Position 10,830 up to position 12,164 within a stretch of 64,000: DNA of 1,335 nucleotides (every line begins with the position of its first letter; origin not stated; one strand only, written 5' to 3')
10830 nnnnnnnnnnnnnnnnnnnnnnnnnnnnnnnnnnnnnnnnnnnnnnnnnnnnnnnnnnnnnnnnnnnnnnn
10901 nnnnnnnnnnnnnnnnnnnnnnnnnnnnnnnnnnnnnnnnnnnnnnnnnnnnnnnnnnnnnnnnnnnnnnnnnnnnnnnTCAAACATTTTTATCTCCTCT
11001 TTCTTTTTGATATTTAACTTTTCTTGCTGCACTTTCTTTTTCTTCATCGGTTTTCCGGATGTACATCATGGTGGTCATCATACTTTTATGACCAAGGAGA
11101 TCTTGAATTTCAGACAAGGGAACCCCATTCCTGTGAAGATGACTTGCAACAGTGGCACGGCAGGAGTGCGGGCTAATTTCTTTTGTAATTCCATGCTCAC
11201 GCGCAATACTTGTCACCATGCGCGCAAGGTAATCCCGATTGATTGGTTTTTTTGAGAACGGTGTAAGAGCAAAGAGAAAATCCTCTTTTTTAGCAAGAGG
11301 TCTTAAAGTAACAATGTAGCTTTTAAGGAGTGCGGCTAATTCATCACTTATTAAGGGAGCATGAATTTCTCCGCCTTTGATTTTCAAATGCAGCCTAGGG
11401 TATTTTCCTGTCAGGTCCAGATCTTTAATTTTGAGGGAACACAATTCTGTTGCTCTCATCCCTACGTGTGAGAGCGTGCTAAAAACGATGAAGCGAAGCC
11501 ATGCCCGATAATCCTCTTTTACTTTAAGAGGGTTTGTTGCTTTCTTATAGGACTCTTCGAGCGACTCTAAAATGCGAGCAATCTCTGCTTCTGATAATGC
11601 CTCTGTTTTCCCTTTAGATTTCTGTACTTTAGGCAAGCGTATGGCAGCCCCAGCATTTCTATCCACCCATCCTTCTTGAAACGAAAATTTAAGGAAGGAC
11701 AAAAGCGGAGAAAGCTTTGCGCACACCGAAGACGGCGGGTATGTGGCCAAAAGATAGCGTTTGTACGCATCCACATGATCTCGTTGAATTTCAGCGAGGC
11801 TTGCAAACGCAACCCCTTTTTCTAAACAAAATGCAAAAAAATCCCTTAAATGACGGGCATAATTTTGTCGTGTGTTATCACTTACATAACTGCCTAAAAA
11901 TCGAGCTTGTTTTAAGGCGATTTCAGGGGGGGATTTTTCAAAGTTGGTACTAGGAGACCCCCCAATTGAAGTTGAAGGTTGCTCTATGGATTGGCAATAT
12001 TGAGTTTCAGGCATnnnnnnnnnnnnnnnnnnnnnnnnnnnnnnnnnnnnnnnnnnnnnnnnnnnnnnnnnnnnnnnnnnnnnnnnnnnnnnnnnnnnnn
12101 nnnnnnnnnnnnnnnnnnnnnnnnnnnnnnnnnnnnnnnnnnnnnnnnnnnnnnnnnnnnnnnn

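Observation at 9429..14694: Integrase-anchored islet carrying DarT-DarG plus MobC-like and HTH-type accessory genes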

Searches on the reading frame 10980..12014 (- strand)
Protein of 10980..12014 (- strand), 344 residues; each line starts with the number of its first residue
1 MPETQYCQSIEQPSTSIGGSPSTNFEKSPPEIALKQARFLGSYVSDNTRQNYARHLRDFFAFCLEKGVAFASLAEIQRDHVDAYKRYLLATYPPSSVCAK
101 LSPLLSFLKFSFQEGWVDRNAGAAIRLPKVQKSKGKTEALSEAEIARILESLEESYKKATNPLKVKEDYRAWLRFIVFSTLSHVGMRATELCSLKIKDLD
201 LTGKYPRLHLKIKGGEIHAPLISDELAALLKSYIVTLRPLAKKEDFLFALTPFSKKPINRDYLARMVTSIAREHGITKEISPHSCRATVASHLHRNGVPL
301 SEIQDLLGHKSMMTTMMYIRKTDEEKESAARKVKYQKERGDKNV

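Call 4: search_protein_families(library=pfam, proteins=[window:10980-12014:-], max_evalue=0.01)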
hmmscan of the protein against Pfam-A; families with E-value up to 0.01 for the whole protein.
window:10980-12014:- (344 aa): 4 families
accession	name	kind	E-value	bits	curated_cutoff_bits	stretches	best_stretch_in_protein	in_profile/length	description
PF00589.27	Phage_integrase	-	1.4e-29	103.5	27.1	1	142-324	5-171/172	Phage integrase family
PF02899.23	Phage_int_SAM_1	-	4.5e-06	27.3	22.3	1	44-115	14-83/83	Phage integrase, N-terminal SAM-like domain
PF13495.12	Phage_int_SAM_4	-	0.00019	22.2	27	1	43-107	13-74/85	Phage integrase, N-terminal SAM-like domain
PF13102.12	Phage_int_SAM_5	-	0.0035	18.1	22.3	0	45-121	18-92/98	Phage integrase SAM-like domain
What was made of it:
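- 10980..12014 (-): Xer-like tyrosine recombinase (344 aa). PF00589 plus PF02899 (call 4).
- Checked: Integrase, 10980-12014(-): PF00589 E 1.4e-29 plus SAM-like N-domain (call 4).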

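Call 5: search_protein_families(library=padloc, proteins=[window:10980-12014:-], max_evalue=0.01)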
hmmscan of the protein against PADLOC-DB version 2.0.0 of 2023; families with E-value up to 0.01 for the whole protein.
window:10980-12014:- (344 aa): 0 families

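Call 9: find_encoding_contigs(protein=window:10980-12014:-, flank=10000, max_places=10)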
Protein window:10980-12014:- (344 aa): 2 contigs read that carry it; 1 place shown.
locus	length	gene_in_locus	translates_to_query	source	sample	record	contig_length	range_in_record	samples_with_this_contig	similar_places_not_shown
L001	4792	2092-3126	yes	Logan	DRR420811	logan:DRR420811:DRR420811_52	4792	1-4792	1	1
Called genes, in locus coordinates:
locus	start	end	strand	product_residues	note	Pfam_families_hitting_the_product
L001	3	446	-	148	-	?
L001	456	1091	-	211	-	PF14487:DarT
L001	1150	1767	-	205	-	-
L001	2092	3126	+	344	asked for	PF02899:Phage_int_SAM_1 (faint), PF00589:Phage_integrase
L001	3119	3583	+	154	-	-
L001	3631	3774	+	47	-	-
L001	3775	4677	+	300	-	-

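Call 11: find_related_loci(query=window:10980-12014:-, collection=genome_contigs, flank=10000)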
Query window:10980-12014:- (344 aa) in genome_contigs; peptide patterns used: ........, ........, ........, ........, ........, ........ (x = any residue, [..] = any of these).
178 stretches matched a pattern; 6 encode a relative of the query (tblastn E <= 1e-3); 5 distinct loci.
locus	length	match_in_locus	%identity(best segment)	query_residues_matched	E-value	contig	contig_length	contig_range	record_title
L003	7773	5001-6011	73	1-337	2e-169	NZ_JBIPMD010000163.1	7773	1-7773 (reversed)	MAG: Silvanigrella sp. isolate ME2015-11-03_3300035190_group6_bin73 Rohwer_bin1148_scaffold_4762_c1, whole genome shotgu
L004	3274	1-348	94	222-337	8e-70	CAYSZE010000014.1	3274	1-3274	MAG TPA_asm: uncultured Oligoflexia bacterium isolate SRP135725_co2_645 genome assembly, contig: k141_521111, whole geno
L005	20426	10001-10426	32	185-325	1e-13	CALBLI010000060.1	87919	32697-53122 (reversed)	MAG TPA_asm: uncultured Bacillales bacterium isolate SRR1747018_bin.144_CONCOCT_v1.1_MAG genome assembly, contig: ERZ808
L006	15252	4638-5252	28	101-318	6e-12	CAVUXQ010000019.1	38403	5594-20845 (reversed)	MAG: uncultured delta proteobacterium isolate MFD05684.bin.2.19 genome assembly, contig: contig_29006, whole genome shot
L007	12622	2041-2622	27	106-318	1e-11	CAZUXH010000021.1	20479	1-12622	MAG TPA_asm: uncultured Rhodospirillaceae bacterium isolate SRP092796_co6_142 genome assembly, contig: NODE_2735_length_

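Call 18: find_related_loci(query=A1, collection=metagenome_contigs, flank=10000)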
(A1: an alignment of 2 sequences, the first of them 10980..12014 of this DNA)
Query A1 (344 aa) in metagenome_contigs; peptide patterns used: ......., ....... (x = any residue, [..] = any of these).
600 stretches matched a pattern (row limit reached: there are more); 3 encode a relative of the query (tblastn E <= 1e-3); 3 distinct loci.
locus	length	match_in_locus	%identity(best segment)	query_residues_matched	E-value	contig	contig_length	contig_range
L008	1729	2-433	84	194-337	8e-84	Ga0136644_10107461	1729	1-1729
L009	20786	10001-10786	25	45-319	1e-15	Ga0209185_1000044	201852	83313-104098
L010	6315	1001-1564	27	106-318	5e-11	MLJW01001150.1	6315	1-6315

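Call 19: find_related_loci(query=A1, collection=viral_contigs, flank=10000)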
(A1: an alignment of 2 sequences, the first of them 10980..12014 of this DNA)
Query A1 (344 aa) in viral_contigs; peptide patterns used: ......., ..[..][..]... (x = any residue, [..] = any of these).
46 stretches matched a pattern; 2 encode a relative of the query (tblastn E <= 1e-3); 2 distinct loci.
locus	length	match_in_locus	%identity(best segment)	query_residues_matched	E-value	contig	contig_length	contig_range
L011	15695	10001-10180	40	277-332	9e-7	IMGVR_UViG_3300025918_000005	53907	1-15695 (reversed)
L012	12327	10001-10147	35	283-331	8e-5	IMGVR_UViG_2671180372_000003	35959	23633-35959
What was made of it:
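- Tried and rejected: With the integrase alignment these returned only one close partial locus plus distant integrases (calls 18, 19).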

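Call 20: find_homologous_proteins(query=window:10980-12014:-, max_evalue=1e-20)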
Query window:10980-12014:- (344 aa): 52 proteins with E <= 1e-20 among 6927 candidates.
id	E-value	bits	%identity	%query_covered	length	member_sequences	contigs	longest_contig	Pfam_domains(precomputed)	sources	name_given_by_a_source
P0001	3.9e-206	702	93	98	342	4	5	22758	PF00589.28,PF02899.24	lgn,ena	-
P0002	5.0e-195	665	88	99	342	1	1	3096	PF00589.28,PF02899.24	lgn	-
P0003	8.3e-194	661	87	98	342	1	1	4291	PF13495.13,PF00589.28,PF02899.24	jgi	jgi:integrase/recombinase XerD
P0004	7.8e-185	632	84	98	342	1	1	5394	PF00589.28,PF02899.24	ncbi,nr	ncbi:MAG: tyrosine-type recombinase/integrase [Silvanigrellaceae bacterium]|nr:tyrosine-type recombi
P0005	2.6e-180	617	83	96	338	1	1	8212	PF00589.28,PF02899.24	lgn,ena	-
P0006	2.3e-179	614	85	93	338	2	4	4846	PF00589.28,PF02899.24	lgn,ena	-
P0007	5.7e-176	603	84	94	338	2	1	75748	PF00589.28,PF02899.24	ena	-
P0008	1.2e-163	562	77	94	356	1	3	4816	PF00589.28,PF02899.24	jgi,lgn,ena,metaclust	metaclust:\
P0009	1.9e-163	561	74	99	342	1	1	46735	PF00589.28,PF02899.24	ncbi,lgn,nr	ncbi:MAG: tyrosine-type recombinase/integrase [Silvanigrellaceae bacterium]|nr:tyrosine-type recombi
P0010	7.9e-163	559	74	100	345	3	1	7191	PF00589.28,PF02899.24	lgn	-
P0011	2.1e-160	551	73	98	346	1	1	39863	PF00589.28,PF02899.24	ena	-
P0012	2.0e-159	548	73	99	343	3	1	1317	PF00589.28,PF02899.24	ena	-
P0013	5.3e-159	547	73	98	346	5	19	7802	PF00589.28,PF02899.24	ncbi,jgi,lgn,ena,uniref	ncbi:tyrosine-type recombinase/integrase [Silvanigrella sp.]|jgi:integrase/recombinase XerD|uniref:t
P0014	3.2e-157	541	76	93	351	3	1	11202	PF00589.28,PF02899.24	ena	-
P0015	1.3e-154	532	75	93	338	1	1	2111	PF00589.28,PF02899.24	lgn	-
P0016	6.6e-151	520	72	93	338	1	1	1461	PF00589.28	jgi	jgi:integrase/recombinase XerD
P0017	5.8e-137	474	71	93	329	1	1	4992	PF00589.28,PF02899.24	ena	-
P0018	1.1e-119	418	58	97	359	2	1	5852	PF00589.28,PF02899.24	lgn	-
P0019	1.7e-113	397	56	92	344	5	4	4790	PF00589.28,PF02899.24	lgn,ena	-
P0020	3.9e-111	390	55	97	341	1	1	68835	PF00589.28,PF02899.24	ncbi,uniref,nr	ncbi:tyrosine-type recombinase/integrase [Fluviispira sanaruensis]|uniref:Integrase n=1 Tax=Fluviisp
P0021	6.0e-107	376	52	99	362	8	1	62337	PF13495.13,PF00589.28,PF02899.24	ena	-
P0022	5.2e-105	369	53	95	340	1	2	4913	PF00589.28,PF02899.24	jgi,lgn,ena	-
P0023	8.6e-104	365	72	68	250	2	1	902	PF00589.28,PF02899.24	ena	-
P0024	5.9e-103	363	79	62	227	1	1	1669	PF00589.28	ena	-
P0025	4.3e-102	360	53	92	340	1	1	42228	PF00589.28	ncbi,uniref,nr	ncbi:tyrosine-type recombinase/integrase [Silvanigrella aquatica]|uniref:Integrase n=1 Tax=Silvanigr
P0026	5.1e-99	350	49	97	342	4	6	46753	PF00589.28,PF02899.24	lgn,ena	-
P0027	2.8e-97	344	52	92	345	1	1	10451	PF00589.28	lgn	-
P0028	1.0e-96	342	51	92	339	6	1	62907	PF00589.28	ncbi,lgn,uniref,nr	ncbi:MAG: hypothetical protein DCC88_00085 [Spirobacillus cienkowskii]|uniref:Integrase n=1 Tax=Spir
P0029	5.4e-95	337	49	90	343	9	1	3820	PF00589.28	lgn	-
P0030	1.1e-94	336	47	97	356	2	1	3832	PF00589.28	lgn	-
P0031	9.6e-94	332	52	88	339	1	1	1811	PF00589.28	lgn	-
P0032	5.5e-93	330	53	85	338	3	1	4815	PF00589.28,PF02899.24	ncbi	ncbi:MAG: tyrosine-type recombinase/integrase [Bdellovibrionota bacterium]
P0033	2.7e-92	328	48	96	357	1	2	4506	PF00589.28,PF02899.24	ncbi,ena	-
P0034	4.8e-92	327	51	85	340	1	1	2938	PF00589.28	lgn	-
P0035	9.1e-91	323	49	85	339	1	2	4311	PF00589.28,PF02899.24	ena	-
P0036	1.8e-89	318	48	90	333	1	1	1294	PF00589.28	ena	-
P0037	1.3e-88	316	50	87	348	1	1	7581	PF13495.13,PF00589.28,PF02899.24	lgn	-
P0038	1.9e-84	302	49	85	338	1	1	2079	PF00589.28,PF02899.24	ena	-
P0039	2.7e-84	301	48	91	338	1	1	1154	PF00589.28,PF02899.24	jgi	jgi:site-specific recombinase XerD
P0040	1.0e-83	299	46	94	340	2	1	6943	PF00589.28,PF02899.24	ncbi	-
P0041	1.1e-82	296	49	85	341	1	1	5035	PF00589.28,PF02899.24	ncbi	-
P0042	2.0e-82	295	48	85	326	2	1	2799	PF13495.13,PF00589.28,PF02899.24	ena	-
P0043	5.5e-82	294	48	85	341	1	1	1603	PF00589.28,PF02899.24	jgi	jgi:integrase/recombinase XerD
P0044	1.3e-81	293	46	85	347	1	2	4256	PF13495.13,PF00589.28,PF02899.24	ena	-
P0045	4.6e-80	287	47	85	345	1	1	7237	PF13495.13,PF00589.28,PF02899.24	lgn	-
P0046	7.7e-80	287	45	85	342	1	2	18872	PF00589.28,PF02899.24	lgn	-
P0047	2.2e-79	285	45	89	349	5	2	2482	PF13495.13,PF00589.28,PF02899.24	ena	-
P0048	9.4e-79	283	46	85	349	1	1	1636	PF13495.13,PF00589.28,PF02899.24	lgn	-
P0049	1.3e-74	270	80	45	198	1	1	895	PF00589.28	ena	-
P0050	8.9e-74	267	44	87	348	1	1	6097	PF00589.28,PF02899.24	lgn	-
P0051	1.4e-45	174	38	87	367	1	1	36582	PF00589.28,PF02899.24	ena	-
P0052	3.8e-35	140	37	70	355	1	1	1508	PF00589.28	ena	-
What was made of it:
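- No recombinase homologue was seen on a contig longer than 76 kb (call 20).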

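Call 21: search_dna_similar(query=window:10980-12014:-, collection=plasmids, mode=protein, max_evalue=1e-20, max_rows=15)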
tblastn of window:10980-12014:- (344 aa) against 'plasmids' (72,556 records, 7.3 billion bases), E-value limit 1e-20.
No match.

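Call 22: find_encoding_contigs(protein=P0007, flank=10000, max_places=3)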
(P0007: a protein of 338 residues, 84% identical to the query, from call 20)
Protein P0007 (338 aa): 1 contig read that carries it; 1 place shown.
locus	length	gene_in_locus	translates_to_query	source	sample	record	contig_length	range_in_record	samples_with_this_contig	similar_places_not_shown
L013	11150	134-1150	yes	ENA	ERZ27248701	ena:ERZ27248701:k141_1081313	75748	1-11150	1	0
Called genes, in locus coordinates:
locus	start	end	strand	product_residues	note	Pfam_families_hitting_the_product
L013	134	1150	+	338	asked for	PF02899:Phage_int_SAM_1 (faint), PF00589:Phage_integrase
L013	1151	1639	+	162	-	-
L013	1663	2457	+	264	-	-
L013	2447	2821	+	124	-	-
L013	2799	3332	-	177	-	-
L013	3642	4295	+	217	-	-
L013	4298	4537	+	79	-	-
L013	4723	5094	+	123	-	-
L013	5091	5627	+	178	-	PF13274:SocA_Panacea (weak)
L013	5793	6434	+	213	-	-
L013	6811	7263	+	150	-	-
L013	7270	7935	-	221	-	-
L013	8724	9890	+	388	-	PF01385:OrfB_IS605, PF07282:Cas12f1-like_TNB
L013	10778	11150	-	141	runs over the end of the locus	PF01381:HTH_3 (weak)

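Call 23: find_encoding_contigs(protein=P0001, flank=10000, max_places=4)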
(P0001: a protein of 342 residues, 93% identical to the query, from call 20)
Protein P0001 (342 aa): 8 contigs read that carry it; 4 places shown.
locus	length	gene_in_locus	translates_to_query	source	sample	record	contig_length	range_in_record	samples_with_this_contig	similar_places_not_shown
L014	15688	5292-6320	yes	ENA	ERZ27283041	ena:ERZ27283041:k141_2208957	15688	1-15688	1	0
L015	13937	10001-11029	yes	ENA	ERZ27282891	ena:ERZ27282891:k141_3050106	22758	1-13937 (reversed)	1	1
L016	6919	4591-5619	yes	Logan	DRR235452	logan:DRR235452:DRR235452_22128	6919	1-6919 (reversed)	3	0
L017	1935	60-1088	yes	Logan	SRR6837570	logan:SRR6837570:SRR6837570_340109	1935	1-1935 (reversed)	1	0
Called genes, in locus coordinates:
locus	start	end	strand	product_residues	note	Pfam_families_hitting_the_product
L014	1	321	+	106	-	?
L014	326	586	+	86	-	-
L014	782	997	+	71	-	-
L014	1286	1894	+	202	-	-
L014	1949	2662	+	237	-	-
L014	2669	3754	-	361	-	-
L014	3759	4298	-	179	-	PF14280:DUF4365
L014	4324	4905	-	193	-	-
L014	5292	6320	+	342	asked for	PF02899:Phage_int_SAM_1 (weak), PF00589:Phage_integrase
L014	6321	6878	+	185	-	-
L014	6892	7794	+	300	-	-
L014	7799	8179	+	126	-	-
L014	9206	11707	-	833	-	PF00270:DEAD, PF22590:Cas3-like_C_2 (weak)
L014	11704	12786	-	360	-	-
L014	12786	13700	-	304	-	PF28157:Cas7fv-like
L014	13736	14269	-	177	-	PF08798:CRISPR_assoc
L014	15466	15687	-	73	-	?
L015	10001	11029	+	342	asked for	PF02899:Phage_int_SAM_1 (weak), PF00589:Phage_integrase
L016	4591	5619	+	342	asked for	PF02899:Phage_int_SAM_1 (weak), PF00589:Phage_integrase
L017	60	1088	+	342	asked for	PF02899:Phage_int_SAM_1 (weak), PF00589:Phage_integrase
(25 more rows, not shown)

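Call 24: find_encoding_contigs(protein=P0025, flank=10000, max_places=2)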
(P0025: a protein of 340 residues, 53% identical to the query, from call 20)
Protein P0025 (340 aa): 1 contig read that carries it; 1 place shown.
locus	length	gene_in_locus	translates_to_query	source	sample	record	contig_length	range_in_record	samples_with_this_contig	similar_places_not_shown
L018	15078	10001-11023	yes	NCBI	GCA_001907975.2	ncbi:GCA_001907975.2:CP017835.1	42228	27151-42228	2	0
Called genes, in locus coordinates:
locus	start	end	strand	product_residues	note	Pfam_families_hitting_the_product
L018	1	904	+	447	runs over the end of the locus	PF08751:TrwC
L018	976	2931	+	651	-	PF13245:AAA_19, PF13604:AAA_30, PF01443:Viral_helicase1 (faint), PF22232:TraI_hel_assoc_N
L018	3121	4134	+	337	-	-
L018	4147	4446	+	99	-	-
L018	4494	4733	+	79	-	-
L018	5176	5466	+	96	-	-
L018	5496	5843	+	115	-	-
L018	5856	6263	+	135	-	-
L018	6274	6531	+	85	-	-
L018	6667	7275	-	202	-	-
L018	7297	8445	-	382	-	-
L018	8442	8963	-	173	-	PF14280:DUF4365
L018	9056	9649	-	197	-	-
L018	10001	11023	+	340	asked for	PF00589:Phage_integrase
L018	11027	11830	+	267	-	-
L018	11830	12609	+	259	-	-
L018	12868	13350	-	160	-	-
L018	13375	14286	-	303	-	-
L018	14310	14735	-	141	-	-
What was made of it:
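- On MobC/NikA relaxosome accessory proteins: In S. aquatica, TrwC lies 7-10 kb away and is not adjacent (call 24).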

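Call 25: find_encoding_contigs(protein=P0020, flank=10000, max_places=2)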
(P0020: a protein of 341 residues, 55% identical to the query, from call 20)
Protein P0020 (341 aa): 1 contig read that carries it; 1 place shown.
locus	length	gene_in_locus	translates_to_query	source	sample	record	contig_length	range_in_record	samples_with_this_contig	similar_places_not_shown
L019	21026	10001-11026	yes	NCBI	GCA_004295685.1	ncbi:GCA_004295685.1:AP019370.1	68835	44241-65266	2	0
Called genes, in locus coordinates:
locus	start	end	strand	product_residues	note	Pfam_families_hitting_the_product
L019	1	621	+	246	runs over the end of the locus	PF04471:Mrr_cat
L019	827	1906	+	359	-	PF21522:MreB-like_C (weak)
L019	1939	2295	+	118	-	-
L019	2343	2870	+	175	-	-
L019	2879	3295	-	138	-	-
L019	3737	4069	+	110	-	-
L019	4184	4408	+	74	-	-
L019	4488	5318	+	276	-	PF06067:DUF932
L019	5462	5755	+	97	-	-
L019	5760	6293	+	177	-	-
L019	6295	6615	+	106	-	-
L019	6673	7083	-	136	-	-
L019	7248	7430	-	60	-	-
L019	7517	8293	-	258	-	PF02661:Fic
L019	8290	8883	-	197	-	PF13274:SocA_Panacea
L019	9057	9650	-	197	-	-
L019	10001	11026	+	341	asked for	PF02899:Phage_int_SAM_1 (faint), PF00589:Phage_integrase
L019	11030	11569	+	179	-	-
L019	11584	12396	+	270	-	-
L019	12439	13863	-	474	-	-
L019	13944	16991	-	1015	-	PF13304:AAA_21 (faint), PF02463:SMC_N (faint)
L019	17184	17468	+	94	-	PF13542:HTH_Tnp_ISL3 (weak)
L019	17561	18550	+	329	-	PF13495:Phage_int_SAM_4, PF02899:Phage_int_SAM_1, PF00589:Phage_integrase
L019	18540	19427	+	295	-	PF02481:DNA_processg_A, PF18306:LDcluster4 (faint)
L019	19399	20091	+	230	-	-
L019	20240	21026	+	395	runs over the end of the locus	-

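Call 37: search_protein_families(library=ncbifam, proteins=[window:10980-12014:-], max_evalue=0.01)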
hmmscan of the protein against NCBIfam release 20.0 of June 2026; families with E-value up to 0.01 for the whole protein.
window:10980-12014:- (344 aa): 13 families
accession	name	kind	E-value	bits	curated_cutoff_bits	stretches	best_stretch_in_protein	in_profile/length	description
NF040815.2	recomb_XerA_Arch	equivalog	1.4e-38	132.9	220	1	44-326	12-259/263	site-specific tyrosine recombinase/integron integrase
TIGR02225.1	recomb_XerD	equivalog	1.8e-37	129.2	329.6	1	44-322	13-275/290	site-specific tyrosine recombinase XerD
TIGR02224.1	recomb_XerC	equivalog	5.5e-33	114.6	335.15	1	44-326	13-282/295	tyrosine recombinase XerC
NF001399.0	PRK00283.1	subfamily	7e-33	114.1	279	1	44-324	22-286/300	tyrosine recombinase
NF002331.0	PRK01287.1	subfamily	5.5e-22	78.2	371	1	44-320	42-311/365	site-specific tyrosine recombinase XerC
NF003462.0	PRK05084.1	equivalog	2.8e-17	62.5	267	1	114-334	130-357/360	tyrosine recombinase XerS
TIGR02249.1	integrase_gron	subfamily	2.4e-16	60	265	1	258-320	237-299/315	integron integrase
NF007370.0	PRK09870.1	subfamily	7.8e-14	51.8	221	1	183-319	44-177/200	tyrosine-type DNA invertase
NF011946.0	PRK15417.1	equivalog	2.4e-09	36.8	435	1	268-320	262-314/337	integron integrase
NF007371.0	PRK09871.1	subfamily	2.2e-07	30.6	222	1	184-319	38-172/198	tyrosine-type DNA invertase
NF041502.1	integrase_1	equivalog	1.6e-06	27.2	350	1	268-331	307-370/484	site-specific integrase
NF002685.0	PRK02436.1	equivalog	2.5e-05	24.2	178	1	44-318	14-243/245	site-specific tyrosine recombinase XerD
NF040693.1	recomb_GmtY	equivalog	3.1e-05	23.4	340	1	225-325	331-436/441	gamma-mobile-trio recombinase GmtY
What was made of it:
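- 10980..12014 (-): The best NCBIfam profiles are XerA, XerD and XerC, all far below their equivalog cut-offs (call 37).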
